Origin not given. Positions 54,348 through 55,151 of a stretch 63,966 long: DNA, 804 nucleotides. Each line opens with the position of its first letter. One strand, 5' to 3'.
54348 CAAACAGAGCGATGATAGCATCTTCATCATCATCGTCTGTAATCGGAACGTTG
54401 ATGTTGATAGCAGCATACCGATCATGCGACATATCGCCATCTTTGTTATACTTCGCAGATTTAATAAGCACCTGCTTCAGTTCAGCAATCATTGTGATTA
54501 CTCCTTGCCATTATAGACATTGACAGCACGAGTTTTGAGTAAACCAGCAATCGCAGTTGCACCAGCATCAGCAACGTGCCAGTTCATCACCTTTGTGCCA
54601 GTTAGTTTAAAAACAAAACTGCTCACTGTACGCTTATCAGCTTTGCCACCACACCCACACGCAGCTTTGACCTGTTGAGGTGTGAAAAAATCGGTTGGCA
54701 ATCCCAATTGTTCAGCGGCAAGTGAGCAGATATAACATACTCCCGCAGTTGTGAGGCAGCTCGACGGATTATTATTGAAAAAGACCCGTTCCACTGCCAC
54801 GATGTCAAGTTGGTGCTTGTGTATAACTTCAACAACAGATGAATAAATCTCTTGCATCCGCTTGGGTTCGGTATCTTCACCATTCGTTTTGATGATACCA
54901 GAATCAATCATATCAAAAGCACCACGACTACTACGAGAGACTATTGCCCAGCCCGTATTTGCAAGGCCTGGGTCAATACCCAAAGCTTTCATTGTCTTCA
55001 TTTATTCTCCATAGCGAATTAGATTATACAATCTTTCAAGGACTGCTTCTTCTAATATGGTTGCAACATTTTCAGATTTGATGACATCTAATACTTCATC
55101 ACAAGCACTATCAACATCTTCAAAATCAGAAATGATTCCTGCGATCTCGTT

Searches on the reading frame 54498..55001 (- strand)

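Call 73: search_protein_families(library=pfam, max_evalue=0.001, proteins=[window:54498-55001:-])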
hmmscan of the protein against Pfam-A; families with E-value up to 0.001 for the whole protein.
window:54498-55001:- (167 aa): 1 family
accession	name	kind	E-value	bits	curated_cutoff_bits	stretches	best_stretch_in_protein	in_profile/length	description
PF02075.23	RuvC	-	1e-29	103.8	22.2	1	7-152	2-147/148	Crossover junction endodeoxyribonuclease RuvC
